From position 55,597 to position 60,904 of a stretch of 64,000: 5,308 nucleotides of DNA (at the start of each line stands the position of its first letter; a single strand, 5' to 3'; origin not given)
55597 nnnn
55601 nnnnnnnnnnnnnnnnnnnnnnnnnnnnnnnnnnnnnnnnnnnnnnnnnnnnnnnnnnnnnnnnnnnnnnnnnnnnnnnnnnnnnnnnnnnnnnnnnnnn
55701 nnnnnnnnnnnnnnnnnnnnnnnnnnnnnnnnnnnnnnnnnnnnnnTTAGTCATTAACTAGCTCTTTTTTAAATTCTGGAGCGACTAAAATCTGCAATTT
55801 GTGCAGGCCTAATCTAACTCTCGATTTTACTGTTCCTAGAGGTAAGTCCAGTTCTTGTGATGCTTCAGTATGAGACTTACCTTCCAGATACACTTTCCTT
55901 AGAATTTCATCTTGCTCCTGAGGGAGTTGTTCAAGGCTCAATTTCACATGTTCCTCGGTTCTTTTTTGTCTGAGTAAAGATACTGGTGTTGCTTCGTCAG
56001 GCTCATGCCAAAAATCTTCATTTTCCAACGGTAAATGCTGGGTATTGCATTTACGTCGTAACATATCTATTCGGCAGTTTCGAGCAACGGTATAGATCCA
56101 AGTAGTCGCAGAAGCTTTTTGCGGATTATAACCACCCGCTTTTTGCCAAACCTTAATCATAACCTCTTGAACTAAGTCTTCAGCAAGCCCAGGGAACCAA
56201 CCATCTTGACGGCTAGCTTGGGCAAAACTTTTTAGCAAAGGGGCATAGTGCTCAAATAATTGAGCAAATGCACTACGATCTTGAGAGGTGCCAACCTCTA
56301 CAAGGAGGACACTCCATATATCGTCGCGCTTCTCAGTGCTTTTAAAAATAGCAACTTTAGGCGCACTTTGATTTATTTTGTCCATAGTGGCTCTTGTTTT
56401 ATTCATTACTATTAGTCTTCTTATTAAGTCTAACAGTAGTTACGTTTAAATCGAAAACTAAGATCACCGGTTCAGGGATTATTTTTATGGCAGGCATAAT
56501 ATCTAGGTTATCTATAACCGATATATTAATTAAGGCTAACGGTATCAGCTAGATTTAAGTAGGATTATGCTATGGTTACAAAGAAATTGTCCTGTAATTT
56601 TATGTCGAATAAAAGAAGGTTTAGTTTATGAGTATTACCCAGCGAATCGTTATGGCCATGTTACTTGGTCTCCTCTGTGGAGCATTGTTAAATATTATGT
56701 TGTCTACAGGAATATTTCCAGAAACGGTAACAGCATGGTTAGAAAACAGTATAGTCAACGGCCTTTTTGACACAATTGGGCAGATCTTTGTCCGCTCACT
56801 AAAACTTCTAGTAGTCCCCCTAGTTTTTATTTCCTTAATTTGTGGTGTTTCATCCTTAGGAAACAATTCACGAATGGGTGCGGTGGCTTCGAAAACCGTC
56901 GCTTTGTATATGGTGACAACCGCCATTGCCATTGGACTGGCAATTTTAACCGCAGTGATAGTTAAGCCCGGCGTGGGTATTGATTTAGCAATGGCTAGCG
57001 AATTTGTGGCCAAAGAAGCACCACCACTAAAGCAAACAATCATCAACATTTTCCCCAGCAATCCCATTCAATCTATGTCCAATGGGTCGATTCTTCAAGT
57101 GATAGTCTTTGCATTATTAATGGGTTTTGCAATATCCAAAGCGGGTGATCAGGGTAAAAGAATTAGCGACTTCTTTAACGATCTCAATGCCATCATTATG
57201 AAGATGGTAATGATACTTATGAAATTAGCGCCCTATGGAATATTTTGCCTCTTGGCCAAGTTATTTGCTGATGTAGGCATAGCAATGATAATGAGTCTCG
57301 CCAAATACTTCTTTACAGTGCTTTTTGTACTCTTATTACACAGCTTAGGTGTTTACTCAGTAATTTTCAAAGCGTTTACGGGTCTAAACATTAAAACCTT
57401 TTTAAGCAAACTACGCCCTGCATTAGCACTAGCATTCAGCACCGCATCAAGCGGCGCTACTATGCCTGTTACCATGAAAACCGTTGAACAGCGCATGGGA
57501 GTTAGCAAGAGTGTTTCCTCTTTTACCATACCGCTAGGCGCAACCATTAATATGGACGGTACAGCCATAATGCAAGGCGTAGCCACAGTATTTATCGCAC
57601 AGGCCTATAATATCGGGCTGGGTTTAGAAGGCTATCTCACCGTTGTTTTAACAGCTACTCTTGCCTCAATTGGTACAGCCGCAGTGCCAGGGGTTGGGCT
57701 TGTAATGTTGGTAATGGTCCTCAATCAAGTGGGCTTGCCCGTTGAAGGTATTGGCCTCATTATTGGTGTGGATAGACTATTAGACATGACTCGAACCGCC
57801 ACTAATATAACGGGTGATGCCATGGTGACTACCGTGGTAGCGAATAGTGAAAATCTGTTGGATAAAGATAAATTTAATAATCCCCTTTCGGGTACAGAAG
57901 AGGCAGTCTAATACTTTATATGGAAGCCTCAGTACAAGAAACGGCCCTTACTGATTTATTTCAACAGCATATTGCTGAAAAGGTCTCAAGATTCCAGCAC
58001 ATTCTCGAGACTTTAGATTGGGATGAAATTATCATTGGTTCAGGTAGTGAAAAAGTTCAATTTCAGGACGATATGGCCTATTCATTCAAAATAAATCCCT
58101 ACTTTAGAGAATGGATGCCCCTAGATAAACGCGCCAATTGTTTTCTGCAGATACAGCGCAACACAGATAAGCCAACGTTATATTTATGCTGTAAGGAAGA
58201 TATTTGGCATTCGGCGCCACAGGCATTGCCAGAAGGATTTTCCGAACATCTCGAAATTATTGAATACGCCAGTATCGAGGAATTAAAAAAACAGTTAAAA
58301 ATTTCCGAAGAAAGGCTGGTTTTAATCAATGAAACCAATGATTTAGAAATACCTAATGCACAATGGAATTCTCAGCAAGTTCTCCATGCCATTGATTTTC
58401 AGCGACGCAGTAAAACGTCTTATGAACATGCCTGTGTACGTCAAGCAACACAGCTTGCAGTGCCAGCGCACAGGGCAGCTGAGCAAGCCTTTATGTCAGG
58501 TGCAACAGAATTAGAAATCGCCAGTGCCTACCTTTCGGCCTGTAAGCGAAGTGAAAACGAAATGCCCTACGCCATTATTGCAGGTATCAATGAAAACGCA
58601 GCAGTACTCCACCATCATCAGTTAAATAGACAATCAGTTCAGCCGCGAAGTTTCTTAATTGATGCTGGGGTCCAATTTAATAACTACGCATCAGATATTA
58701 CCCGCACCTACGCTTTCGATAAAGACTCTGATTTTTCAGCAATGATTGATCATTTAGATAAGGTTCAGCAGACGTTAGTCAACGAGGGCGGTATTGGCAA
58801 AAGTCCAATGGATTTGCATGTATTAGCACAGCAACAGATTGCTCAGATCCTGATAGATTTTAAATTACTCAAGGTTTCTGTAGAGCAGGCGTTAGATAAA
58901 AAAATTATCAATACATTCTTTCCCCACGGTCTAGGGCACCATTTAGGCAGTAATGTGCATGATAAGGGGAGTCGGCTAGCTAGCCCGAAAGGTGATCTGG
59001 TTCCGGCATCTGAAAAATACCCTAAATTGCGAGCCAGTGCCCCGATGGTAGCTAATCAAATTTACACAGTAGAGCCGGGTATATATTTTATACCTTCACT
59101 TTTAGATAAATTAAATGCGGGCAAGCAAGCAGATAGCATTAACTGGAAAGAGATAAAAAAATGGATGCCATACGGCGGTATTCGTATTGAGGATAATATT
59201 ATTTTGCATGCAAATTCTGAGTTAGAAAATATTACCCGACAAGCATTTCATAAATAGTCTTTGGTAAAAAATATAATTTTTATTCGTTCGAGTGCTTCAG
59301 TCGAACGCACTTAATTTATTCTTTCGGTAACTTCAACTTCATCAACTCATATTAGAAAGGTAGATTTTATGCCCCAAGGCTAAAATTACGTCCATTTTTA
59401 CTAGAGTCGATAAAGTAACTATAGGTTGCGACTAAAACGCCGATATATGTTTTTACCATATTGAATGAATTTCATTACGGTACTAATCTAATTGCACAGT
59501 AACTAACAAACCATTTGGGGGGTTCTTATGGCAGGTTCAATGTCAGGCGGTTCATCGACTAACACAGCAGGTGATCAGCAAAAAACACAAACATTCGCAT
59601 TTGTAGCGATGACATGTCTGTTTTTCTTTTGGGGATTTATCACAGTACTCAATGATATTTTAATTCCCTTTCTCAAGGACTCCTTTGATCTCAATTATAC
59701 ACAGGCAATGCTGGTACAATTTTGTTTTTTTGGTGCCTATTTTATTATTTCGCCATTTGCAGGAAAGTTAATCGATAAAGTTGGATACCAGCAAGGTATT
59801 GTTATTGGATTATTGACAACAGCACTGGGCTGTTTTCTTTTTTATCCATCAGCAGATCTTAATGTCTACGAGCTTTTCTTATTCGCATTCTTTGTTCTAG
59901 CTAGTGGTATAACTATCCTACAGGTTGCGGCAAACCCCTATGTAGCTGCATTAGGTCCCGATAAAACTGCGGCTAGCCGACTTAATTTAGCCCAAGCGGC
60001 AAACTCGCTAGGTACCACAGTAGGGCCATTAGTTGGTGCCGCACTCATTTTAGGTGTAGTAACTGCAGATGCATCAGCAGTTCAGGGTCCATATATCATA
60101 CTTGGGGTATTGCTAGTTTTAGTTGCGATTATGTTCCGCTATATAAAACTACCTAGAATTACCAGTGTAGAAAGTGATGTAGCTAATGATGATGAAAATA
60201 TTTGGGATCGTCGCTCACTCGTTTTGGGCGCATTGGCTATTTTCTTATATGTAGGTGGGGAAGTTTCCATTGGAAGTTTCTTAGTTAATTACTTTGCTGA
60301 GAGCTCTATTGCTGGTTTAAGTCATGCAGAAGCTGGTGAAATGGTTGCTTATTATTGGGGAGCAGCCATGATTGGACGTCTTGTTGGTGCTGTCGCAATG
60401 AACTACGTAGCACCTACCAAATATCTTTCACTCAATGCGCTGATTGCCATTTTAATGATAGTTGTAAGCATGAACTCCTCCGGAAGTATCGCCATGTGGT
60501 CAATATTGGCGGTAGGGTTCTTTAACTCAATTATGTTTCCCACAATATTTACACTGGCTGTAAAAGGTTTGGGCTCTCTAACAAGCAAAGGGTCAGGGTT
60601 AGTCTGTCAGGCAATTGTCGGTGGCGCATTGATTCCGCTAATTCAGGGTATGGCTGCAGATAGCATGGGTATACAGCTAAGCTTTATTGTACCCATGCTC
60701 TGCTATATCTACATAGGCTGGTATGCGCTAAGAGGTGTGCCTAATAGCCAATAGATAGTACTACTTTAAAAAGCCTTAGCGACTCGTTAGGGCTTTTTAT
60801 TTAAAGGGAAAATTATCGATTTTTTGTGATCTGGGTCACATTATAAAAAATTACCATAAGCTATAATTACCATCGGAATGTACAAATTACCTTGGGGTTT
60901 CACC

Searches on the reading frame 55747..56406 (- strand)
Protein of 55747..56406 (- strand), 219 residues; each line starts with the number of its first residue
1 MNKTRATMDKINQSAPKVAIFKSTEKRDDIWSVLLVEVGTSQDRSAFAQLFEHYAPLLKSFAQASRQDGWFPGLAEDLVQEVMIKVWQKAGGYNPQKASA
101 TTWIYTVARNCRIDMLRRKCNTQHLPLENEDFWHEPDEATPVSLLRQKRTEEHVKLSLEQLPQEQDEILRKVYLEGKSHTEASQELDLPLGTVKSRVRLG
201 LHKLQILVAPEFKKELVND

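Call 79: search_protein_families(library=pfam, proteins=[window:55747-56406:-], max_evalue=0.00001)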
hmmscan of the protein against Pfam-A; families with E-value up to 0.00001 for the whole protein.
window:55747-56406:- (219 aa): 3 families
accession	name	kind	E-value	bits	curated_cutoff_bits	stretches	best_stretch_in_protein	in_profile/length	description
PF04542.20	Sigma70_r2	-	2.2e-17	63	24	1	50-119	1-68/71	Sigma-70 region 2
PF08281.18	Sigma70_r4_2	-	2.1e-10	40.5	25.7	1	158-204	8-54/54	Sigma-70, region 4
PF04545.22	Sigma70_r4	-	3.3e-10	39.8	24.1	1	158-205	2-49/50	Sigma-70, region 4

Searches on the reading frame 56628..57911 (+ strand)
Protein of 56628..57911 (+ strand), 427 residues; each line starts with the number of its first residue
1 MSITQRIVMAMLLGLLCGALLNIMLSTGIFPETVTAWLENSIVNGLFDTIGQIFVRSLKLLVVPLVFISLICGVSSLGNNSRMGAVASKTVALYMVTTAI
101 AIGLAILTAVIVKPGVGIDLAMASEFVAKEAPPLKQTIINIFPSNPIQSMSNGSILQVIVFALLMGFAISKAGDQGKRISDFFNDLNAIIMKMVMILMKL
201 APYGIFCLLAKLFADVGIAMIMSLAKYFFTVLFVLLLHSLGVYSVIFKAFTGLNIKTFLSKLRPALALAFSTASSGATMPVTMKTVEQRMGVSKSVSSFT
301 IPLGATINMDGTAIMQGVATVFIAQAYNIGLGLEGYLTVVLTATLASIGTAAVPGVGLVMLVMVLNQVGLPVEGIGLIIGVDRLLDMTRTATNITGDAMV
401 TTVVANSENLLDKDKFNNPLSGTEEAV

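Call 79: search_protein_families(library=pfam, proteins=[window:56628-57911:+], max_evalue=0.00001)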
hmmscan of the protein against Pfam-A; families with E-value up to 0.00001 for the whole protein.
window:56628-57911:+ (427 aa): 1 family
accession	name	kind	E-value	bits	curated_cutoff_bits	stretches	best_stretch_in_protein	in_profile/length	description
PF00375.23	SDF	-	2.4e-123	412.4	27.9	1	4-406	2-386/387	Sodium:dicarboxylate symporter family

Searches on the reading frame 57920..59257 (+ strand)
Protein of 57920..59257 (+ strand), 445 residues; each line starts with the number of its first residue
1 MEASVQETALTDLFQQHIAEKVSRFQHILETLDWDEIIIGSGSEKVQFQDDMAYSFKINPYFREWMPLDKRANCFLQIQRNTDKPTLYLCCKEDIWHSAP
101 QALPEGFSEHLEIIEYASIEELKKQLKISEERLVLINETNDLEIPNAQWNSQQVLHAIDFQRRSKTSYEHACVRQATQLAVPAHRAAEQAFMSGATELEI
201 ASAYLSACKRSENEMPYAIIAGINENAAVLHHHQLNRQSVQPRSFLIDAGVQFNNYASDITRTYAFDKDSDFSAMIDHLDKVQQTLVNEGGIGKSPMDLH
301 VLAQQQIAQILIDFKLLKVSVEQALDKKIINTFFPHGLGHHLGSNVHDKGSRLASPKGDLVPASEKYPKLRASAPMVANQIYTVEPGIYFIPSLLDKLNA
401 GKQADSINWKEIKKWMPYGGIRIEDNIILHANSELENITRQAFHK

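Call 79: search_protein_families(library=pfam, proteins=[window:57920-59257:+], max_evalue=0.00001)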
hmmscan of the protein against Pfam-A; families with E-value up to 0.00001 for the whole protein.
window:57920-59257:+ (445 aa): 2 families
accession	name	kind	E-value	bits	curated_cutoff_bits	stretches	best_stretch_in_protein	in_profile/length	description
PF00557.29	Peptidase_M24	-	2.3e-36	126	23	1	172-429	2-206/208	Metallopeptidase family M24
PF21216.2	PepQ_N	-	1.4e-31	109.8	27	1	13-160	2-152/152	Xaa-Pro dipeptidase, N-terminal domain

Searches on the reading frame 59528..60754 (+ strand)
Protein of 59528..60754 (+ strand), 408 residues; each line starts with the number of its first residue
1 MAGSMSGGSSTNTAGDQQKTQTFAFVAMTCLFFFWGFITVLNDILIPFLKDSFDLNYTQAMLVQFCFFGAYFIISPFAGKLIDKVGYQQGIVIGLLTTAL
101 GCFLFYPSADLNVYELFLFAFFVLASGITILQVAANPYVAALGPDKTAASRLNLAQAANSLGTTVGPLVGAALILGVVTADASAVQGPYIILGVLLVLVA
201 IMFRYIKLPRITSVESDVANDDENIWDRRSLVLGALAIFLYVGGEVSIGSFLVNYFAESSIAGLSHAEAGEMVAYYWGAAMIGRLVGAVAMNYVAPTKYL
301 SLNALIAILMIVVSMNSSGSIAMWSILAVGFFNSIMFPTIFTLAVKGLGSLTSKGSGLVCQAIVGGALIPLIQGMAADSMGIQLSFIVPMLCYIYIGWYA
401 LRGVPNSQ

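Call 79: search_protein_families(library=pfam, proteins=[window:59528-60754:+], max_evalue=0.00001)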
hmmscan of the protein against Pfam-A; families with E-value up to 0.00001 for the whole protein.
window:59528-60754:+ (408 aa): 1 family
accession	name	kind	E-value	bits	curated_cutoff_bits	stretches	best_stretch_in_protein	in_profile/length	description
PF07690.21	MFS_1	-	4.4e-28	98.6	33.4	1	30-358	4-334/347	Major Facilitator Superfamily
